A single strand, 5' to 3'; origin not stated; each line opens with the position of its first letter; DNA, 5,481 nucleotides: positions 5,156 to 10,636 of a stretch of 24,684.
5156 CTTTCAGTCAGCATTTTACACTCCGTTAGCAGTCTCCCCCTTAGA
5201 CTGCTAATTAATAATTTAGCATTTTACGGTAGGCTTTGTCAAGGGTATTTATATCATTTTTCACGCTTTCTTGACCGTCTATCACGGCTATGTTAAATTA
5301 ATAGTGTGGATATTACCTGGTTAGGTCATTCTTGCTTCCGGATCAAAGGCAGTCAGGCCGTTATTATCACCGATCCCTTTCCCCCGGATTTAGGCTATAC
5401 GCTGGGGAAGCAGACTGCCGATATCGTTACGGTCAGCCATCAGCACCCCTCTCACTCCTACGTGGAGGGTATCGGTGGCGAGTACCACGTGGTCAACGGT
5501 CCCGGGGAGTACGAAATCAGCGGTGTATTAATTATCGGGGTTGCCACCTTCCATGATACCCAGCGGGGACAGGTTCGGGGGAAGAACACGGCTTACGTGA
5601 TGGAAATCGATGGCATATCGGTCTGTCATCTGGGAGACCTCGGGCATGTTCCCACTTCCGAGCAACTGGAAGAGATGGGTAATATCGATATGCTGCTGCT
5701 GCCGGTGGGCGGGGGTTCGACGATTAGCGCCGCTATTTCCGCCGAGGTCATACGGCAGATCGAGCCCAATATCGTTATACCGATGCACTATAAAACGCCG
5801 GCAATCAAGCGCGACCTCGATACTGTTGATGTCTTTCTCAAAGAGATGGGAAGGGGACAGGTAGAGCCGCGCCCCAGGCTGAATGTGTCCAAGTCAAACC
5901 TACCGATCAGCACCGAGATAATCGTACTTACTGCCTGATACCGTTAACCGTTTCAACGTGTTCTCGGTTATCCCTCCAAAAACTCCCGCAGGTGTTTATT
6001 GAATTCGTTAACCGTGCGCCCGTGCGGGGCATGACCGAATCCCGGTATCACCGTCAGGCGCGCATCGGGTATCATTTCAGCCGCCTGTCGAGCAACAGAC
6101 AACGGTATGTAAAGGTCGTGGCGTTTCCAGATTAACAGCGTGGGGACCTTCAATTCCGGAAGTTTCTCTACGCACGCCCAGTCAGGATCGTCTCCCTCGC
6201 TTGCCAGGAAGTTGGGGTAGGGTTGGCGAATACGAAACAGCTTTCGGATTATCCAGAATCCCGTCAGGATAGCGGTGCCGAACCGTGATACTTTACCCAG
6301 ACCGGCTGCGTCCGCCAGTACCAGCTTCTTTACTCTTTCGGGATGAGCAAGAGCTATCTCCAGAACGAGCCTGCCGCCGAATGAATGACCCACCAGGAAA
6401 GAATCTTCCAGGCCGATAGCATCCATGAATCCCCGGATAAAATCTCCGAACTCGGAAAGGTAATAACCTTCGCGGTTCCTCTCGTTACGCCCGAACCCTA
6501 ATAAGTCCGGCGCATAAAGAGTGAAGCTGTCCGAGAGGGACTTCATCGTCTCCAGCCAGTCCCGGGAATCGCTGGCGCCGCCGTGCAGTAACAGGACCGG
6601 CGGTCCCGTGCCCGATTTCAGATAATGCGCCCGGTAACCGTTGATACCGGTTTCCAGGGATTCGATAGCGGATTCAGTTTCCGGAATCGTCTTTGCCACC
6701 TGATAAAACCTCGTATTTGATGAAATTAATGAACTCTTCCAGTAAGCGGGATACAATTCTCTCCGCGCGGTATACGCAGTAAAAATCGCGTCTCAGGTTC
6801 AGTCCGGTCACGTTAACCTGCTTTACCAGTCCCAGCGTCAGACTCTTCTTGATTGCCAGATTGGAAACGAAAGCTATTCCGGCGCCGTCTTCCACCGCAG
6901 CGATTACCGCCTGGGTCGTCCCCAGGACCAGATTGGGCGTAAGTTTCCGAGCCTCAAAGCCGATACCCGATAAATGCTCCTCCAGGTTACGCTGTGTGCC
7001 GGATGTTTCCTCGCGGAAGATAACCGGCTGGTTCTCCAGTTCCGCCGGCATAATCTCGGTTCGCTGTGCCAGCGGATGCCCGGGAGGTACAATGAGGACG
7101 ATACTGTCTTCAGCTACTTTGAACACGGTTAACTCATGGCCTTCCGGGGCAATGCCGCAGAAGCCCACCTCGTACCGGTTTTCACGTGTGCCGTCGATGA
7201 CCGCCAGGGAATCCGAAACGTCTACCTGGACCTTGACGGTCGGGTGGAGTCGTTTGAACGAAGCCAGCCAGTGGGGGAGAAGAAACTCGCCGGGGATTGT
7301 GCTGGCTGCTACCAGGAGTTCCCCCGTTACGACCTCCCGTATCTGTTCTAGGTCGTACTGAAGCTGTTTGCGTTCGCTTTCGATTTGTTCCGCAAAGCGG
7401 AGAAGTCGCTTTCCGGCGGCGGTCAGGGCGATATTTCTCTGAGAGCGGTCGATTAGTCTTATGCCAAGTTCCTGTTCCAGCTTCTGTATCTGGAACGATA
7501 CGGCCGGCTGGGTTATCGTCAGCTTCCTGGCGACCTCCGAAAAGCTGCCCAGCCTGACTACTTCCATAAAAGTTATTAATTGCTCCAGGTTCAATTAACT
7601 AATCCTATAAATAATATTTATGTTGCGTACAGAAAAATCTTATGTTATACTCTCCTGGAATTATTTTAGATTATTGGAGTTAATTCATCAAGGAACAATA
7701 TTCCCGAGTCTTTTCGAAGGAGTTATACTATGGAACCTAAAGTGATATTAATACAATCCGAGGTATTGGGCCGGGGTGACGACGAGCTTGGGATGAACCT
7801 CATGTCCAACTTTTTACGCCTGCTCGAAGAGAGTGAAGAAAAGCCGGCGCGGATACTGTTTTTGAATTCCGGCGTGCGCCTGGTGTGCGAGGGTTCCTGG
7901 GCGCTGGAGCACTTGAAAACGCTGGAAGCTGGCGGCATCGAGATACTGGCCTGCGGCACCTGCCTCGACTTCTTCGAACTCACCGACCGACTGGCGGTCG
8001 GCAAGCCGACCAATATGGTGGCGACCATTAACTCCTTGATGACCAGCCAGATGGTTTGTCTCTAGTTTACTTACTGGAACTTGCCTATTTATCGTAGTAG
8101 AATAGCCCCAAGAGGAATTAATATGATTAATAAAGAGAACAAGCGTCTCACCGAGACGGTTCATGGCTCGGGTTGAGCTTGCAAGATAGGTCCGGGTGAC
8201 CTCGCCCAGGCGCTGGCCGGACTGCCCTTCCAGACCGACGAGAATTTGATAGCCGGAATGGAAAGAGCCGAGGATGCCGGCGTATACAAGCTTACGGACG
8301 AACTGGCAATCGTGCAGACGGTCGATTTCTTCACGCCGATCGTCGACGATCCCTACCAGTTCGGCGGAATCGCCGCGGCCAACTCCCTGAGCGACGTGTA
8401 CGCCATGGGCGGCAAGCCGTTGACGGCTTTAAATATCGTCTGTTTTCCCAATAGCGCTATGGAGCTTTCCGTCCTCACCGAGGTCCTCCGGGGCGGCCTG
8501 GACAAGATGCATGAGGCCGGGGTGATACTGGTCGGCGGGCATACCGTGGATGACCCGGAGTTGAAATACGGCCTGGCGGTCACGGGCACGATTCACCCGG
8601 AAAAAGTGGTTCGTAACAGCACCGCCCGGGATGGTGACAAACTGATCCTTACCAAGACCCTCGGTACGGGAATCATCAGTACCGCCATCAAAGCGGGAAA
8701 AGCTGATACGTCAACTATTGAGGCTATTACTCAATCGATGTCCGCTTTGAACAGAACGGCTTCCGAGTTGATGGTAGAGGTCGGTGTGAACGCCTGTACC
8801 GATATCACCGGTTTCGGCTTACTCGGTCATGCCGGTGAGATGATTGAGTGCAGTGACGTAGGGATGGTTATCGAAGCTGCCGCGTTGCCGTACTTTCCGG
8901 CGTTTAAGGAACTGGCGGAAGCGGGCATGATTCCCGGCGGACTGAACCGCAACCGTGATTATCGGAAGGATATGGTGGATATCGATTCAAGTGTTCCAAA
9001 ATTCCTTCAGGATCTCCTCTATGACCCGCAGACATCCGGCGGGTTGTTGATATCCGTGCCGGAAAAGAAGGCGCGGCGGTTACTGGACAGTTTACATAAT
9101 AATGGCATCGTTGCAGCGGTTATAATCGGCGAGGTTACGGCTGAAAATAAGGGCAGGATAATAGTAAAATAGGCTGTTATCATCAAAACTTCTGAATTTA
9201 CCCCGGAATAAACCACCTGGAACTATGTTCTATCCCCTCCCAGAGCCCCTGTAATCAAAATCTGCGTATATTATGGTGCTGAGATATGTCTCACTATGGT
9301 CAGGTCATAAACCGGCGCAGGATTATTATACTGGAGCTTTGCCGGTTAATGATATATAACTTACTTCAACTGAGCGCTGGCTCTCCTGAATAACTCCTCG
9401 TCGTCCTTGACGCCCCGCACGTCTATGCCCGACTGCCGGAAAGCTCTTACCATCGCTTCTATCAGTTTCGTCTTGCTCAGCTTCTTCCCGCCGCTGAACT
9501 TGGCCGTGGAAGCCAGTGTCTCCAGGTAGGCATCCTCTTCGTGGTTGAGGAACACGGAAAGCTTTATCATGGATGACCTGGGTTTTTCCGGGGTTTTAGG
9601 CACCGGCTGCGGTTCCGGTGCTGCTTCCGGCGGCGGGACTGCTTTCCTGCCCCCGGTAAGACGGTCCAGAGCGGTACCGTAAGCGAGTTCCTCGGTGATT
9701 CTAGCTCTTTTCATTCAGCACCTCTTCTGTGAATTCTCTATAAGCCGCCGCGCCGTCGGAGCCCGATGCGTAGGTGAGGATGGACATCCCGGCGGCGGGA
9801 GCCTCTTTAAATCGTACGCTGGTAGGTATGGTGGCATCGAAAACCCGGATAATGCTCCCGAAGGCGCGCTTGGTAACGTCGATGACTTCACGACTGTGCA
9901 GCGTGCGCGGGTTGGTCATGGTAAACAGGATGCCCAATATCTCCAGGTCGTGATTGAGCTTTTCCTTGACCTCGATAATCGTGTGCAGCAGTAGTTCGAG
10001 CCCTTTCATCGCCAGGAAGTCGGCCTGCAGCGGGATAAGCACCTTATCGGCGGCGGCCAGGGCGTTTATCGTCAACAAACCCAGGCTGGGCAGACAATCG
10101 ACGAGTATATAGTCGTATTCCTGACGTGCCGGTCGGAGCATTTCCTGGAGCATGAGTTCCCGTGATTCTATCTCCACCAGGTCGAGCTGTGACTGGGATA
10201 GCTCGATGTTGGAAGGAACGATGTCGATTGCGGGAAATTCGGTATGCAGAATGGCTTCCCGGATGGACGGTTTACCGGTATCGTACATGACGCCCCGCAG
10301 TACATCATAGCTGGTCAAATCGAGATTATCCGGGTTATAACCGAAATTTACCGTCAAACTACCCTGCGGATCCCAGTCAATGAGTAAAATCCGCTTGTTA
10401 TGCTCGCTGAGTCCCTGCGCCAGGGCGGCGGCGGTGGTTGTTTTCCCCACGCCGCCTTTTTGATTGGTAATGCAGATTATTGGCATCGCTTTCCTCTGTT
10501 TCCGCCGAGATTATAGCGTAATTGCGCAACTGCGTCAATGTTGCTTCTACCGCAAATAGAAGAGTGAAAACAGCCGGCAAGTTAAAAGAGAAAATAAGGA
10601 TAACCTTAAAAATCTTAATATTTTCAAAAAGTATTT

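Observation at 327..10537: Three copies of an 8-bp-period array, one filling the parA promoter spacer: candidate operator/centromere set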

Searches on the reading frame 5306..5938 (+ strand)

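Call 8: search_protein_families(library=pfam, proteins=[window:5306-5938:+], max_evalue=0.01)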
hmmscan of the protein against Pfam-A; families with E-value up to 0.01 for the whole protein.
window:5306-5938:+ (210 aa): 2 families
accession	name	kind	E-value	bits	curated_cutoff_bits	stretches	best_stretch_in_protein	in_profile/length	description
PF13483.12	Lactamase_B_3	-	4.6e-54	183.1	24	1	3-161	2-160/160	Beta-lactamase superfamily domain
PF12706.13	Lactamase_B_2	-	3.3e-09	37.1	27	1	67-162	94-200/200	Beta-lactamase superfamily domain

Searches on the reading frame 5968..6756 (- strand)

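Call 8: search_protein_families(library=pfam, proteins=[window:5968-6756:-], max_evalue=0.01)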
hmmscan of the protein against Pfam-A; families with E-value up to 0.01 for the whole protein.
window:5968-6756:- (262 aa): 4 families
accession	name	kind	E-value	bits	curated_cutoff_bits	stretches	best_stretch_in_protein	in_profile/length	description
PF00561.26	Abhydrolase_1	-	1.8e-30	106.8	25.8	2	52-150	1-102/245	alpha/beta hydrolase fold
PF12697.13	Abhydrolase_6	-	1.4e-19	72.1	26.3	1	54-246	1-208/217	Alpha/beta hydrolase family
PF12146.15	Hydrolase_4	-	7.4e-15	55.3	27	1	54-155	7-114/239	Serine aminopeptidase, S33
PF06821.19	Ser_hydrolase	-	0.0038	17.6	22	0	120-242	58-153/172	Serine hydrolase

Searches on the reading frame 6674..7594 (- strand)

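Call 8: search_protein_families(library=pfam, proteins=[window:6674-7594:-], max_evalue=0.01)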
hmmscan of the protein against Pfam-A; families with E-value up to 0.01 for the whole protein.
window:6674-7594:- (306 aa): 4 families
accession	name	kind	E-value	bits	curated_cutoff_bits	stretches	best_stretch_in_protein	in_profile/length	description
PF03466.25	LysR_substrate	-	7.3e-42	143.6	28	1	89-293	4-205/209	LysR substrate binding domain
PF00126.33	HTH_1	-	1.2e-21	76.8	26.6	1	3-62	1-60/60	Bacterial regulatory helix-turn-helix protein, lysR family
PF12727.12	PBP_like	-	5.3e-06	26.2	27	1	137-292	43-192/193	PBP superfamily domain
PF12849.12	PBP_like_2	-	0.00015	22.1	27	1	90-239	9-189/267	PBP superfamily domain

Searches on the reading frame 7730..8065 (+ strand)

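Call 9: search_protein_families(library=pfam, proteins=[window:7730-8065:+], max_evalue=0.01)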
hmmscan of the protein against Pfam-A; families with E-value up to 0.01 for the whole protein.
window:7730-8065:+ (111 aa): 1 family
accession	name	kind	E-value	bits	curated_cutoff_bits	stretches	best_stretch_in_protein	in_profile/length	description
PF02635.20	DsrE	-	0.0076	16.9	22.7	0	58-90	60-93/116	DsrE/DsrF-like family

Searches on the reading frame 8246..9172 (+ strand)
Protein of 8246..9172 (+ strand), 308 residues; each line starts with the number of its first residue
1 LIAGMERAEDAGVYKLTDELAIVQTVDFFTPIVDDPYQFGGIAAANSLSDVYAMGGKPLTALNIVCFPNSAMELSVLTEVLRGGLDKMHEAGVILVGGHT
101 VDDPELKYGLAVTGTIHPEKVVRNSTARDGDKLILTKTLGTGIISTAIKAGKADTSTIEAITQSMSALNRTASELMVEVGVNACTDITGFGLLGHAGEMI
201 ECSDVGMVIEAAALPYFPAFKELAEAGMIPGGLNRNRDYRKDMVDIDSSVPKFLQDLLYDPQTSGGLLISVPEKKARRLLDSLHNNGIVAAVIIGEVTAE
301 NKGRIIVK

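Call 8: search_protein_families(library=pfam, proteins=[window:8246-9172:+], max_evalue=0.01)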
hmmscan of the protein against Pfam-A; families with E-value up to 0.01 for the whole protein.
window:8246-9172:+ (308 aa): 2 families
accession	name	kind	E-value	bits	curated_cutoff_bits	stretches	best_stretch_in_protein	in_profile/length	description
PF00586.29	AIRS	-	1.8e-27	96.4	24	1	9-116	2-112/112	AIR synthase related protein, N-terminal domain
PF02769.27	AIRS_C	-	5.1e-22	79.1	23.1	1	128-308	1-156/156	AIR synthase related protein, C-terminal domain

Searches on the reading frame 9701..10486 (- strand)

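Call 9: search_protein_families(library=pfam, proteins=[window:9701-10486:-], max_evalue=0.01)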
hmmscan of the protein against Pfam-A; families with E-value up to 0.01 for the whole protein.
window:9701-10486:- (261 aa): 10 families
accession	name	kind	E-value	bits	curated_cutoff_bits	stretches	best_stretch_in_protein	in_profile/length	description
PF13614.12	AAA_31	-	9.2e-60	202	27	1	2-183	2-177/177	AAA domain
PF01656.29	CbiA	-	2.7e-24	85.9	25.4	1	4-236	1-125/125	CobQ/CobB/MinD/ParA nucleotide binding domain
PF06564.18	CBP_BcsQ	-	8.6e-10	39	21.3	1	1-157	1-149/234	Cellulose biosynthesis protein BcsQ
PF02374.21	ArsA_ATPase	-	3.2e-09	36.9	24.3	1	9-49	8-48/305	Anion-transporting ATPase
PF09140.17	MipZ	-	1.4e-08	34.9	20.7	1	3-40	2-39/262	ATPase MipZ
PF00142.24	Fer4_NifH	-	2.2e-08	34.4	25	1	9-43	7-41/271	4Fe-4S iron sulfur cluster binding proteins, NifH/frxC family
PF10609.15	ParA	-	1.8e-07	31.3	27.1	1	3-43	5-45/246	NUBPL iron-transfer P-loop NTPase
PF07015.17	VirC1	-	0.0002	21.2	24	1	1-113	1-110/231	VirC1 protein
PF01935.23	DUF87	-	0.004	17.7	23.2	0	12-39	33-61/220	Helicase HerA, central domain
PF00448.28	SRP54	-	0.004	17.3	22.7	0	12-39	11-38/196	SRP54-type protein, GTPase domain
